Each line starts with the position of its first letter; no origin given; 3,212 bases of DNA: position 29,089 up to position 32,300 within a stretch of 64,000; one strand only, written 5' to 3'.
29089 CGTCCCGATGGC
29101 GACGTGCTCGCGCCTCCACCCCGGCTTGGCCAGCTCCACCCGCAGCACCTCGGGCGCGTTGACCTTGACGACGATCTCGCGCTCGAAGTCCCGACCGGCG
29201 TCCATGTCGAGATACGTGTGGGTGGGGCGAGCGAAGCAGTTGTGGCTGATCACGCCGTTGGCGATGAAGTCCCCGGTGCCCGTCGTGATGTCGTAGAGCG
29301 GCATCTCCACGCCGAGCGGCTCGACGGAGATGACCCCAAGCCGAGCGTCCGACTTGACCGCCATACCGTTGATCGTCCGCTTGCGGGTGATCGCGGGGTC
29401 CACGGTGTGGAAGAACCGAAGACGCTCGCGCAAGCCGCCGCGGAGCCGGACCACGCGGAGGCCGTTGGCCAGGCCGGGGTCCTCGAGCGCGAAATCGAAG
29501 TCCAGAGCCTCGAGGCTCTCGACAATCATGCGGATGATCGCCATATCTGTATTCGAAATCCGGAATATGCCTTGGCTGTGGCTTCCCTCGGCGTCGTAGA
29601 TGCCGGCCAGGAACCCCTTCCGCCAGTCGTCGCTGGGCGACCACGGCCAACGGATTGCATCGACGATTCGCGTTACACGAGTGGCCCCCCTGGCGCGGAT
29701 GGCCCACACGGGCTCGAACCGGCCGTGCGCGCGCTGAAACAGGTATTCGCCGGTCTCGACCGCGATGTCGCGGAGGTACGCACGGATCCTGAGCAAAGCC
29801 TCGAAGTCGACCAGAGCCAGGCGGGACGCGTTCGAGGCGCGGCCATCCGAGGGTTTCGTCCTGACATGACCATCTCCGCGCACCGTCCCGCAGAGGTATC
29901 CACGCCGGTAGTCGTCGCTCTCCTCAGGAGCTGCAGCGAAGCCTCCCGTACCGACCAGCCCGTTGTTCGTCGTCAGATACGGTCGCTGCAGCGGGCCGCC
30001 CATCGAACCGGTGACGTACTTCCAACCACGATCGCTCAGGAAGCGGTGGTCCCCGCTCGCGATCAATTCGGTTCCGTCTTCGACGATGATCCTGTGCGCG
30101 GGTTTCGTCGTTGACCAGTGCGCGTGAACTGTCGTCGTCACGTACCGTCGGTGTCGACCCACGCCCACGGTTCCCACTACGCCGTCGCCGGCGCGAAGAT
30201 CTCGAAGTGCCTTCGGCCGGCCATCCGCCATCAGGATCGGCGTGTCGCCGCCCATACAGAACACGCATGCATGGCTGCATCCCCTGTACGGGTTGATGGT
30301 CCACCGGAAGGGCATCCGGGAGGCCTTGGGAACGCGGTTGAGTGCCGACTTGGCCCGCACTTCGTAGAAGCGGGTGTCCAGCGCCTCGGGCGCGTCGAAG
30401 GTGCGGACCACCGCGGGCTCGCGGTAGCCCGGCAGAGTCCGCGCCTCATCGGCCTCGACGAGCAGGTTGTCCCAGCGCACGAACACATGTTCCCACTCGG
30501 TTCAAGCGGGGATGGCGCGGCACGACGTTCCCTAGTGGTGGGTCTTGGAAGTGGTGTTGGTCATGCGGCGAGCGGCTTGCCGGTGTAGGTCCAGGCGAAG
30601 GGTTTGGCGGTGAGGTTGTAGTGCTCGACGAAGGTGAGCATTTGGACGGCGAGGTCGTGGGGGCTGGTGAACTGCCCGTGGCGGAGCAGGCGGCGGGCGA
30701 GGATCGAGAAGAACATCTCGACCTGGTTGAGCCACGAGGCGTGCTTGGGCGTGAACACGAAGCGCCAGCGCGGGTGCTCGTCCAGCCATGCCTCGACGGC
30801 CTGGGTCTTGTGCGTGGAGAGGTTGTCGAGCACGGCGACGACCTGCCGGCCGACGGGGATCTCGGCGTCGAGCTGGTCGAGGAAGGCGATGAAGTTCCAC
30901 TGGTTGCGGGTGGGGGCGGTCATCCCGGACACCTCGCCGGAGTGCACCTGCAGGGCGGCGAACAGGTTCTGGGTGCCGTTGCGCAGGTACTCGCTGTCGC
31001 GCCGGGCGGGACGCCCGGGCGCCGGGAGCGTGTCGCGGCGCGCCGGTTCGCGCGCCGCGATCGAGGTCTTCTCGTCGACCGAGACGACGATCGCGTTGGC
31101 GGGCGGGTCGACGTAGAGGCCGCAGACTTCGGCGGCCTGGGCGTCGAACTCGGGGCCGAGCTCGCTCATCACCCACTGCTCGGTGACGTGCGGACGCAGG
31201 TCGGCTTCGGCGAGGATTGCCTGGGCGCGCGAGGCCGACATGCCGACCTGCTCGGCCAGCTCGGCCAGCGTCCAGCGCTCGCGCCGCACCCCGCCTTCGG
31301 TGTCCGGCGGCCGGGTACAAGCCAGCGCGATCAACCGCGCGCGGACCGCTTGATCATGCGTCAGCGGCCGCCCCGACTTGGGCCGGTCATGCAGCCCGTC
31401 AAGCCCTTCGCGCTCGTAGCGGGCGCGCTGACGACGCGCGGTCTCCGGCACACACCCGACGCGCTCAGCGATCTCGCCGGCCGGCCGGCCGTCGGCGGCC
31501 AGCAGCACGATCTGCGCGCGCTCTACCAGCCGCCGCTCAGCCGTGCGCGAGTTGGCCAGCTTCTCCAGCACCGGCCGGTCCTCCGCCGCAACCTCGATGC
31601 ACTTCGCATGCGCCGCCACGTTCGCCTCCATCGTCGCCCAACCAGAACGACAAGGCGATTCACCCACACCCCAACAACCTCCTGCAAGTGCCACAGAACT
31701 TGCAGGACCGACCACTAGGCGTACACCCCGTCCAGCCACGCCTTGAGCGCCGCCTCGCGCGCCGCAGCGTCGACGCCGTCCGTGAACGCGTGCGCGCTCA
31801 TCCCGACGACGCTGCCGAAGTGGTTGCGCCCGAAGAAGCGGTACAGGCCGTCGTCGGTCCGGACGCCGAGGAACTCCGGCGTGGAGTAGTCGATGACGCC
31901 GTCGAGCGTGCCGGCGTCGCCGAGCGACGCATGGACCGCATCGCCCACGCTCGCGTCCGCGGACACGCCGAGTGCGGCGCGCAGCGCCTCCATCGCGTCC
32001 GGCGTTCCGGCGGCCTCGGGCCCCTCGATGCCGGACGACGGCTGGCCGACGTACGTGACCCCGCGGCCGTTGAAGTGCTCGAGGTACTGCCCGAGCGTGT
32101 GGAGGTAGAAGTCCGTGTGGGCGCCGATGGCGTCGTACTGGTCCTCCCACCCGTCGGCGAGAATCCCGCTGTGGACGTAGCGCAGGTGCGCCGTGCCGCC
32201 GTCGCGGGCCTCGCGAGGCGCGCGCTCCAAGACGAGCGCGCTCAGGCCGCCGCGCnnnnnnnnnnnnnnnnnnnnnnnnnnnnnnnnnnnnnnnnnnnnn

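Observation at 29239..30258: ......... intein inserted inside the CX3CX2C iron-sulfur motif of a radical SAM DNA-repair-type gene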

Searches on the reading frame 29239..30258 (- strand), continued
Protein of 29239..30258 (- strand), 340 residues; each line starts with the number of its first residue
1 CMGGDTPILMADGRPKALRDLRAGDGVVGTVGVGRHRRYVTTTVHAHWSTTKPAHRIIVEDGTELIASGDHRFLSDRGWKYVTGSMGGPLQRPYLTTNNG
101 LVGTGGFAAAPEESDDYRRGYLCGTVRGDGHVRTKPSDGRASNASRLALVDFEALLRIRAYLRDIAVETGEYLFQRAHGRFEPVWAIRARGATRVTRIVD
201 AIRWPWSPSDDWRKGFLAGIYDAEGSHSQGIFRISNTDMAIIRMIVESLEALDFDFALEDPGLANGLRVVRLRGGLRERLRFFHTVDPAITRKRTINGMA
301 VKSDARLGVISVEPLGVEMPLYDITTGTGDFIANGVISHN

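Call 51: search_protein_families(library=ncbifam, proteins=[P0260, P0268, P0275, P0298, P0283, P0306, P0314, P0324, P0347, P0367], max_evalue=0.00001)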
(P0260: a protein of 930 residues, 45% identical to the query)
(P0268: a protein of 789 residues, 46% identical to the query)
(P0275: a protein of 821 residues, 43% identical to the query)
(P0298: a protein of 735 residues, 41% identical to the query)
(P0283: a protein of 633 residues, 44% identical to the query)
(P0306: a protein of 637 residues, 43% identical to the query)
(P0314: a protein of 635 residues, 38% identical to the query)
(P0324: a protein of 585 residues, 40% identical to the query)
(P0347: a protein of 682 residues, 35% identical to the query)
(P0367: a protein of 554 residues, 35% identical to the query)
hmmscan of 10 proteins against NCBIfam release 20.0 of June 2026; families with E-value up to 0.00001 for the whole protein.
P0260 (930 aa): 7 families
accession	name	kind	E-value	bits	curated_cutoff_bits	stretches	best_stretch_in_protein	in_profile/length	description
NF038136.1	rSAM_Rv_intein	exception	1.9e-74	251.5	700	1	339-710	60-339/574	intein-containing Rv2578c family radical SAM protein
TIGR04471.1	rSAM_mob_pairA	equivalog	1.4e-16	60.6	355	1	753-897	57-198/220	radical SAM mobile pair protein A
NF005852.0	PRK07773.1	equivalog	2.7e-12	45.8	780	1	355-441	398-486/886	replicative DNA helicase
TIGR04285.1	nucleoid_noc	exception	7.6e-10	38.6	315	1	7-139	5-140/255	nucleoid occlusion protein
TIGR03734.1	PRTRC_parB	hypoth_equivalog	1.1e-07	30.8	278.6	1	44-113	32-106/555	PRTRC system ParB family protein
TIGR01445.1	intein_Nterm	domain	2.9e-07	31.4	24.5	1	355-429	1-83/83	intein N-terminal splicing region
TIGR00180.1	parB_part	domain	3.8e-06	26.8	58.45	1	45-111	45-114/186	ParB/RepB/Spo0J family partition protein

P0268 (789 aa): 21 families
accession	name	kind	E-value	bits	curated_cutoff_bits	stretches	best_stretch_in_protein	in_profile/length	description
NF038136.1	rSAM_Rv_intein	exception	6.2e-54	183.8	700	1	214-568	66-336/574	intein-containing Rv2578c family radical SAM protein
TIGR02026.1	BchE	equivalog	8e-38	130.5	481.35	2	566-744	209-391/497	magnesium-protoporphyrin IX monomethyl ester anaerobic oxidative cyclase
TIGR03471.1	HpnJ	equivalog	1.7e-37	129.5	577.6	2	572-742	220-389/472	hopanoid biosynthesis associated radical SAM protein HpnJ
NF050148.1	rSAM_ApyD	equivalog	8.3e-32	110.4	750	2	571-763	220-415/645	RiPP biosynthesis radical SAM protein ApyD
NF038361.1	rSAM_Sden_1168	equivalog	4.3e-30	104.8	575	2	566-750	297-483/560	Sden_1168 family B12-binding radical SAM P-methyltransferase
TIGR04479.1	bcpD_PhpK_rSAM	subfamily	9.8e-26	90.2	600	1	573-719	263-409/504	PhpK family radical SAM P-methyltransferase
TIGR04385.1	B12_rSAM_cofa1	equivalog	3.7e-25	89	450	2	568-716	213-361/438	B12 lower ligand biosynthesis radical SAM protein BzaD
TIGR04014.1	B12_SAM_MJ_0865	equivalog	3.1e-23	82.3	360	1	571-742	181-360/434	methyl-coenzyme M reductase glutamine C-methyltransferase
TIGR04072.2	rSAM_ladder_B12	equivalog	8.4e-23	80.7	360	1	569-721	199-351/443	lipid biosynthesis B12-binding/radical SAM protein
TIGR04013.1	B12_SAM_MJ_1487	hypoth_equivalog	2.4e-18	66.1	251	1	570-740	171-357/382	TIGR04013 family B12-binding domain/radical SAM domain-containing protein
NF033070.1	rSAM_AprD4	equivalog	3.5e-16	59.2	500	1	565-740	211-390/456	AprD4 family radical SAM diol-dehydratase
TIGR04295.1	B12_rSAM_oligo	hypoth_equivalog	4.8e-16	58.5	400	2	566-688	215-332/422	TIGR04295 family B12-binding domain-containing radical SAM protein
TIGR03975.1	rSAM_ocin_1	subfamily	5.6e-15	54.9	281.85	2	574-714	288-425/606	RiPP maturation radical SAM C-methyltransferase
TIGR04367.1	HpnR_B12_rSAM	equivalog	2.3e-12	46.2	650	1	571-739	207-372/490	hopanoid C-3 methylase HpnR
NF033712.0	B12_rSAM_KedN5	subfamily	7.6e-11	40.9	700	1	98-227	94-214/624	KedN5 family methylcobalamin-dependent radical SAM C-methyltransferase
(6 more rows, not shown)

P0275 (821 aa): 21 families
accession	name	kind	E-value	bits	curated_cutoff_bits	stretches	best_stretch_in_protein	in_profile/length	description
NF038136.1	rSAM_Rv_intein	exception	9.1e-48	163.5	700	1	199-562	65-342/574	intein-containing Rv2578c family radical SAM protein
TIGR03471.1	HpnJ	equivalog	5e-32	111.4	577.6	1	553-808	208-460/472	hopanoid biosynthesis associated radical SAM protein HpnJ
NF038361.1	rSAM_Sden_1168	equivalog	2.9e-23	82.3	575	1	554-739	294-479/560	Sden_1168 family B12-binding radical SAM P-methyltransferase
NF033070.1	rSAM_AprD4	equivalog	2.4e-21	76.2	500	1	552-767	206-422/456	AprD4 family radical SAM diol-dehydratase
TIGR04014.1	B12_SAM_MJ_0865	equivalog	7.3e-20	71.1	360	1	554-736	172-361/434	methyl-coenzyme M reductase glutamine C-methyltransferase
NF045585.1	rSAM_slr0320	equivalog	8.6e-19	67.4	775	1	551-740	244-444/511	photosystem II high light acclimation radical SAM protein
TIGR04479.1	bcpD_PhpK_rSAM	subfamily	2.3e-18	65.9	600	1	552-712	251-410/504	PhpK family radical SAM P-methyltransferase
TIGR02026.1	BchE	equivalog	2.3e-17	63.1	481.35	2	3-207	2-207/497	magnesium-protoporphyrin IX monomethyl ester anaerobic oxidative cyclase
TIGR04072.2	rSAM_ladder_B12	equivalog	2.7e-16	59.3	360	1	551-744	189-383/443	lipid biosynthesis B12-binding/radical SAM protein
TIGR04013.1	B12_SAM_MJ_1487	hypoth_equivalog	1.9e-15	56.6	251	0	648-732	271-356/382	TIGR04013 family B12-binding domain/radical SAM domain-containing protein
NF050148.1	rSAM_ApyD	equivalog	1.8e-14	53.1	750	1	553-733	210-393/645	RiPP biosynthesis radical SAM protein ApyD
TIGR04385.1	B12_rSAM_cofa1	equivalog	1.1e-13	51.3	450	1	551-740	204-401/438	B12 lower ligand biosynthesis radical SAM protein BzaD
NF040542.1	rSAM_RCCLKC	equivalog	1.1e-11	44.5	450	1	546-713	185-352/423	arsinothricin biosynthesis radical SAM protein ArsL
NF033712.0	B12_rSAM_KedN5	subfamily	6.2e-11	41.2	700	1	553-771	206-427/624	KedN5 family methylcobalamin-dependent radical SAM C-methyltransferase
TIGR04367.1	HpnR_B12_rSAM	equivalog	2.6e-09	36.2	650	1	553-729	197-369/490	hopanoid C-3 methylase HpnR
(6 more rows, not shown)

P0298 (735 aa): 12 families
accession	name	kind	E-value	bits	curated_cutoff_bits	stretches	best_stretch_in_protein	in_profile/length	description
NF038136.1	rSAM_Rv_intein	exception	3e-49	168.4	700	1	144-494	65-338/574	intein-containing Rv2578c family radical SAM protein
TIGR04013.1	B12_SAM_MJ_1487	hypoth_equivalog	1.2e-15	57.2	251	1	16-155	12-167/382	TIGR04013 family B12-binding domain/radical SAM domain-containing protein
TIGR04072.2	rSAM_ladder_B12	equivalog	2.8e-15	55.9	360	1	489-635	191-343/443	lipid biosynthesis B12-binding/radical SAM protein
TIGR03471.1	HpnJ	equivalog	2.9e-14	52.8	577.6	1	490-665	209-389/472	hopanoid biosynthesis associated radical SAM protein HpnJ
TIGR02026.1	BchE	equivalog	6.4e-11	41.8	481.35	1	562-664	287-388/497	magnesium-protoporphyrin IX monomethyl ester anaerobic oxidative cyclase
TIGR04479.1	bcpD_PhpK_rSAM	subfamily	5.3e-09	35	600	1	522-644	287-412/504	PhpK family radical SAM P-methyltransferase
NF005852.0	PRK07773.1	equivalog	1.6e-08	33.3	780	0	153-236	396-480/886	replicative DNA helicase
NF011418.0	PRK14845.1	equivalog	3.1e-08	31.8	756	0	458-491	442-475/1049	translation initiation factor IF-2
TIGR04014.1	B12_SAM_MJ_0865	equivalog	4.7e-07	29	360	0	555-665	251-360/434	methyl-coenzyme M reductase glutamine C-methyltransferase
TIGR04385.1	B12_rSAM_cofa1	equivalog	6.2e-07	29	450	0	488-627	205-350/438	B12 lower ligand biosynthesis radical SAM protein BzaD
NF038162.1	RtcB_rel_intein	exception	8.3e-07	27.4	1150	0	140-238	81-179/961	intein-containing RtcB family protein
TIGR04295.1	B12_rSAM_oligo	hypoth_equivalog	7.2e-06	24.9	400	0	501-657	221-378/422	TIGR04295 family B12-binding domain-containing radical SAM protein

P0283 (633 aa): 5 families
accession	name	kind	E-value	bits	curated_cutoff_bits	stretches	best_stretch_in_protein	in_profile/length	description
NF038136.1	rSAM_Rv_intein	exception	4.9e-82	276.6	700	1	19-575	45-520/574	intein-containing Rv2578c family radical SAM protein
NF033668.1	rSAM_PA0069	hypoth_equivalog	1.7e-35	122.7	360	1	415-569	96-251/348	PA0069 family radical SAM protein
NF038135.1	rSAM_Rv2578c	equivalog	1.7e-29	102.9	430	1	28-595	60-282/317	Rv2578c family radical SAM protein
TIGR04470.1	rSAM_mob_pairB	equivalog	5.9e-20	71.8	410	1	392-545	32-178/285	radical SAM mobile pair protein B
NF005852.0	PRK07773.1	equivalog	2.6e-06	26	780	0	45-130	398-480/886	replicative DNA helicase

P0306 (637 aa): 5 families
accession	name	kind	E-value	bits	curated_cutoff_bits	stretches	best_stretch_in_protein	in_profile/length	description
NF038136.1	rSAM_Rv_intein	exception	6.1e-58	197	700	1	31-379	67-339/574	intein-containing Rv2578c family radical SAM protein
NF033668.1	rSAM_PA0069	hypoth_equivalog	2.3e-11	43.3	360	1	422-527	115-228/348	PA0069 family radical SAM protein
NF005852.0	PRK07773.1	equivalog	2e-07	29.7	780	1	40-124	398-485/886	replicative DNA helicase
TIGR01445.1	intein_Nterm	domain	5.3e-07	30.5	24.5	1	40-113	1-83/83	intein N-terminal splicing region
NF038135.1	rSAM_Rv2578c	equivalog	1.5e-06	27.5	430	0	31-527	68-232/317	Rv2578c family radical SAM protein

P0314 (635 aa): 3 families
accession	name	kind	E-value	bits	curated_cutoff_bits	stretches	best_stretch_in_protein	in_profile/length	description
NF038136.1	rSAM_Rv_intein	exception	2.1e-53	182.1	700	1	15-381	59-337/574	intein-containing Rv2578c family radical SAM protein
NF038162.1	RtcB_rel_intein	exception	9.3e-06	23.9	1150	0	32-113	95-177/961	intein-containing RtcB family protein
NF005852.0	PRK07773.1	equivalog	9.7e-06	24.1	780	0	32-113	398-480/886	replicative DNA helicase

P0324 (585 aa): 3 families
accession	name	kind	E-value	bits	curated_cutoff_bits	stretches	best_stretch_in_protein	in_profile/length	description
NF038136.1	rSAM_Rv_intein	exception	3.4e-41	141.8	700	1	8-364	61-336/574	intein-containing Rv2578c family radical SAM protein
NF005852.0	PRK07773.1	equivalog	4.1e-08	32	780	1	22-107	397-480/886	replicative DNA helicase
TIGR02495.1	NrdG2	equivalog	8.9e-07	28.4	131.15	1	394-466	66-138/193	anaerobic ribonucleoside-triphosphate reductase activating protein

P0347 (682 aa): 4 families
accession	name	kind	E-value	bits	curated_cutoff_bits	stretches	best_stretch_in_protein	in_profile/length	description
NF038136.1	rSAM_Rv_intein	exception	1.1e-60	206.1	700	2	26-387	60-337/574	intein-containing Rv2578c family radical SAM protein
NF038135.1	rSAM_Rv2578c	equivalog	2.5e-17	62.9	430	1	454-600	123-266/317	Rv2578c family radical SAM protein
NF033668.1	rSAM_PA0069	hypoth_equivalog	5e-17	61.9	360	1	452-582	117-242/348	PA0069 family radical SAM protein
TIGR04470.1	rSAM_mob_pairB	equivalog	4e-15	55.9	410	1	414-604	47-211/285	radical SAM mobile pair protein B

P0367 (554 aa): 3 families
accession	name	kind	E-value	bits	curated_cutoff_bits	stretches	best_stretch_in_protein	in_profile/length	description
NF038136.1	rSAM_Rv_intein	exception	4.6e-51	174.3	700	1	6-378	59-347/574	intein-containing Rv2578c family radical SAM protein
TIGR04471.1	rSAM_mob_pairA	equivalog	5.8e-30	104.4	355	1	364-539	21-198/220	radical SAM mobile pair protein A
NF011491.0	PRK14898.1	equivalog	3.2e-07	28.8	783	1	44-291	185-390/860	DNA-directed RNA polymerase subunit A''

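Call 52: search_dna_similar(query=window:29239-30258:-, collection=phages, mode=protein, max_evalue=0.00001, max_rows=25)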
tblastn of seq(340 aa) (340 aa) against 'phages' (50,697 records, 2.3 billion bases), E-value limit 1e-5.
No match.

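Call 65: find_related_loci(query=A2, collection=viral_contigs, flank=3000)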
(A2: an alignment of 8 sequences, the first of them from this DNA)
Query A2 (340 aa) in viral_contigs; peptide patterns used: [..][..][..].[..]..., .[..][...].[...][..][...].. (x = any residue, [..] = any of these).
582 stretches matched a pattern; 280 encode a relative of the query (tblastn E <= 1e-3); the best 80 are kept; 80 distinct loci.
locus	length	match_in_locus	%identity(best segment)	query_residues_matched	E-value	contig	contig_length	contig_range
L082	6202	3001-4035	42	1-340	1e-78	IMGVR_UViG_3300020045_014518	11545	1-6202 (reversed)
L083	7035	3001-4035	41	1-340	6e-77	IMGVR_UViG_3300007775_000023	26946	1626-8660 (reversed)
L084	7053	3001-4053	39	1-340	1e-72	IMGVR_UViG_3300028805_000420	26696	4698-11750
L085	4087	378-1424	39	1-340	3e-69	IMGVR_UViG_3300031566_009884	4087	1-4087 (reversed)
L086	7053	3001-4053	38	1-340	7e-67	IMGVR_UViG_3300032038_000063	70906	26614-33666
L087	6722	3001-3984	41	1-340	8e-65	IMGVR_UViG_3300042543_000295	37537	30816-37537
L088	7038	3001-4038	35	1-340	9e-56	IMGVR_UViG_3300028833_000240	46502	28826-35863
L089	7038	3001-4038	35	1-340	9e-56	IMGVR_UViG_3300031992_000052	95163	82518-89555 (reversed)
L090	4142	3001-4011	31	1-340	3e-55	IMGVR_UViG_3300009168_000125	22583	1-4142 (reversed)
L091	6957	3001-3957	28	1-340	1e-22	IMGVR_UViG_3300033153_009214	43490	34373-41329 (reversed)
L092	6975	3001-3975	22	1-340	4e-14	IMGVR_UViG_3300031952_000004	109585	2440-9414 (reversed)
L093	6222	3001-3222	41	1-77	1e-9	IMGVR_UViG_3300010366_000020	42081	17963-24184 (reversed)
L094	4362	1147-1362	40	1-75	3e-9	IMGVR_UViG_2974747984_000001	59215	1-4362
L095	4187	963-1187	39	1-78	6e-9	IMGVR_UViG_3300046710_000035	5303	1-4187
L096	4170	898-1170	35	1-90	5e-9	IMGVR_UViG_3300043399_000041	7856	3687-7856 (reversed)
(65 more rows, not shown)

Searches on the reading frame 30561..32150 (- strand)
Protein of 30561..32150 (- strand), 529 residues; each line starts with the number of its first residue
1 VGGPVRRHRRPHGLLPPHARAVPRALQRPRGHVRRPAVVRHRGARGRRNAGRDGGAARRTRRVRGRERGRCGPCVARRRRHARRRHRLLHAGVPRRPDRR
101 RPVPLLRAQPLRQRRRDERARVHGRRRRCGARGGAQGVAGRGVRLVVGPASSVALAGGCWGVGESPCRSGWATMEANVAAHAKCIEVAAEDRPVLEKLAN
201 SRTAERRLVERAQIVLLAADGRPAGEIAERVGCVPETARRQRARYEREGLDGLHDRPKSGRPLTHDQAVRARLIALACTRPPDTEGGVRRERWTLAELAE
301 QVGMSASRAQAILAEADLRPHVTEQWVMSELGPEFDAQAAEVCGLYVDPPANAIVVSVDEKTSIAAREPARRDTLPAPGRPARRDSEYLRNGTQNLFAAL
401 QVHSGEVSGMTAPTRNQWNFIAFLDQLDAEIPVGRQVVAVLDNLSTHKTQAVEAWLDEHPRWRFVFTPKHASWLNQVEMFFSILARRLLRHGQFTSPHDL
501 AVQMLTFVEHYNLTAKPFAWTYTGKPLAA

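Call 49: search_protein_families(library=pfam, proteins=[window:30561-32150:-], max_evalue=0.001)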
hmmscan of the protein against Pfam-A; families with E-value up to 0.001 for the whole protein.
window:30561-32150:- (529 aa): 5 families
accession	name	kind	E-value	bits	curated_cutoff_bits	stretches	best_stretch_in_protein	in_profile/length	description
PF13358.12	DDE_3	-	7.2e-23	81.5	28.6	1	355-498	2-143/146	DDE superfamily endonuclease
PF13565.12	HTH_32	-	7.7e-13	49.2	33.7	1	237-306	1-66/73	Homeodomain-like domain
PF13518.12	HTH_28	-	3e-12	46.8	25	1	210-261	1-52/52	Helix-turn-helix domain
PF13384.12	HTH_23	-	4.4e-12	45.9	24.6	1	207-253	3-49/50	Homeodomain-like domain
PF13551.12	HTH_29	-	1.4e-11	44.7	28.1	1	211-271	1-64/64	Winged helix-turn helix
